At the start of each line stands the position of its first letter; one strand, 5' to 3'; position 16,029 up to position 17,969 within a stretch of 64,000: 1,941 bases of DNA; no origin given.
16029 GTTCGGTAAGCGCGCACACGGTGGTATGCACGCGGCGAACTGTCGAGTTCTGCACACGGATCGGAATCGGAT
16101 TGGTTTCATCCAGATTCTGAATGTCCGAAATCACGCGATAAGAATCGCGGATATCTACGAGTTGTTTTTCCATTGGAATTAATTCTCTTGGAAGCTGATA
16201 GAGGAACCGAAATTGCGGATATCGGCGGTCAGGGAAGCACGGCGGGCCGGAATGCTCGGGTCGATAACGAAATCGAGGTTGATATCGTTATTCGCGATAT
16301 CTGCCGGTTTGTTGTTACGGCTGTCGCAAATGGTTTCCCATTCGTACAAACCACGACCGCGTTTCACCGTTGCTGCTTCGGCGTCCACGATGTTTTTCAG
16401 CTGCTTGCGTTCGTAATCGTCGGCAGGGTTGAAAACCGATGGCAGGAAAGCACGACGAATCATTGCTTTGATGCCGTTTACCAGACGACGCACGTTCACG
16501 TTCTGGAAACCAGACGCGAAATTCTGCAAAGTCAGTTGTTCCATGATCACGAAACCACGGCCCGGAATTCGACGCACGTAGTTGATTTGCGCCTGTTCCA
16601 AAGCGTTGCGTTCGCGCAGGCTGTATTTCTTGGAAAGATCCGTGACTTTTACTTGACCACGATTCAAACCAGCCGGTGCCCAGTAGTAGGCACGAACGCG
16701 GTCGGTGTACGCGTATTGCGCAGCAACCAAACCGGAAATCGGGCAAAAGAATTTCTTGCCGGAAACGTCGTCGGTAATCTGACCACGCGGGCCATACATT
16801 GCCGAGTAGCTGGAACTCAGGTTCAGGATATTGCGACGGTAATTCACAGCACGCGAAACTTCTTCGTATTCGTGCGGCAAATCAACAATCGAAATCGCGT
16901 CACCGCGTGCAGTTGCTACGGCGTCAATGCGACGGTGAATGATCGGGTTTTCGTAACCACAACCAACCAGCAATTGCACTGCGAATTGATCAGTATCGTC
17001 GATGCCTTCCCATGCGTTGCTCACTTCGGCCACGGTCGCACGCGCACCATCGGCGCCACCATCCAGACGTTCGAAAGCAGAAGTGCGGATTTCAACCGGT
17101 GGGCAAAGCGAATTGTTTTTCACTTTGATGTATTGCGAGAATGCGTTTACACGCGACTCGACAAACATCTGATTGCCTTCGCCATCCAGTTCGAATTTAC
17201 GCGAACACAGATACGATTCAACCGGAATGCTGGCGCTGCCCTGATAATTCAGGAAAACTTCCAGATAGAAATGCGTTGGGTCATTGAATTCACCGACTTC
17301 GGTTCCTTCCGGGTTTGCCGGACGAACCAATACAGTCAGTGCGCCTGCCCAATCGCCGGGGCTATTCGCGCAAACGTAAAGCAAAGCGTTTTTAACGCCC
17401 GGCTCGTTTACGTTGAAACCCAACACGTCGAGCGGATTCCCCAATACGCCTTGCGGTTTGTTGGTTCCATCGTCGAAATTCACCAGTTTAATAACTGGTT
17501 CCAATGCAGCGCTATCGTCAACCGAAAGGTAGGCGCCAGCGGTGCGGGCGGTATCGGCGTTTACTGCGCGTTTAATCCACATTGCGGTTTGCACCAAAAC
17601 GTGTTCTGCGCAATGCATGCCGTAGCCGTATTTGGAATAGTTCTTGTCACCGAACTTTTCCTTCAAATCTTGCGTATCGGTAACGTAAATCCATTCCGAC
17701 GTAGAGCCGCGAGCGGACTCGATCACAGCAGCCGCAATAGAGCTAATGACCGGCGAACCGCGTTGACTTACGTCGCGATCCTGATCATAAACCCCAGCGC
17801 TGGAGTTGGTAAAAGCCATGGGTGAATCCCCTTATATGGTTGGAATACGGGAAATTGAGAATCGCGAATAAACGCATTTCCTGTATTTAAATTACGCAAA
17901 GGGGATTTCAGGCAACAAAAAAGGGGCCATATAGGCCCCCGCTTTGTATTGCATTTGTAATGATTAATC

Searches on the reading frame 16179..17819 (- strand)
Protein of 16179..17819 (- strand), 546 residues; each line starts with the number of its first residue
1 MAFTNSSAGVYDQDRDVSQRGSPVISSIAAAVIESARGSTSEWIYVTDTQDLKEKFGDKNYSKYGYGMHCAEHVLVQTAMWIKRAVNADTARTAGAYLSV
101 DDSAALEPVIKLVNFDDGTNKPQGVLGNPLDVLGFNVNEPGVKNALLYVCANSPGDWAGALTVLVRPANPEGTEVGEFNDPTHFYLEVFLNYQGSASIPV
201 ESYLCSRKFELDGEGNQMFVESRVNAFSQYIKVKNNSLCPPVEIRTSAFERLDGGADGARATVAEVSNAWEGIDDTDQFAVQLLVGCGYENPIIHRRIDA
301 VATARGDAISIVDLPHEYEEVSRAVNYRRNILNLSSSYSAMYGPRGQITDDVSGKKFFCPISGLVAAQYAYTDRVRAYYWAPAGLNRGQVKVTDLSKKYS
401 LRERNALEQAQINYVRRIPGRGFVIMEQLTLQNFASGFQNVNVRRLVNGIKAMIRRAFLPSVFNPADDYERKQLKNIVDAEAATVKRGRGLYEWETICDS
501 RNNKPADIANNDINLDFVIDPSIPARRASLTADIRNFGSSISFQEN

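Call 5: search_protein_families(library=pfam, proteins=[window:16179-17819:-], max_evalue=0.1)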
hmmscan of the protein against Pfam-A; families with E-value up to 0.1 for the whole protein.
window:16179-17819:- (546 aa): 2 families
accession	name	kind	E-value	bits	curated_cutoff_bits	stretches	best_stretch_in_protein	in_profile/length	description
PF04984.19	Phage_sheath_1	-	1.9e-09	38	31.4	1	294-430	35-167/168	Phage tail sheath protein subtilisin-like domain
PF17482.7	Phage_sheath_1C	-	3.8e-05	24.1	26.9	1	438-533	6-102/104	Phage tail sheath C-terminal domain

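Call 6: search_protein_families(library=phrogs, proteins=[window:16179-17819:-], max_evalue=0.1)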
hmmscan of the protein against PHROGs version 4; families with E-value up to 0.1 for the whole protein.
window:16179-17819:- (546 aa): 4 families
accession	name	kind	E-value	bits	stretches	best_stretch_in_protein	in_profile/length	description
phrog_23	-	tail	4.4e-60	204.8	1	4-536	21-464/496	tail sheath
phrog_10581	-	tail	8.5e-28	98.1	1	335-521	700-896/915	tail sheath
phrog_17610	-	tail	2.1e-17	63.3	1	305-528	874-1100/1135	tail sheath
phrog_19666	-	tail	1.8e-06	27.7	1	273-453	726-905/985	tail sheath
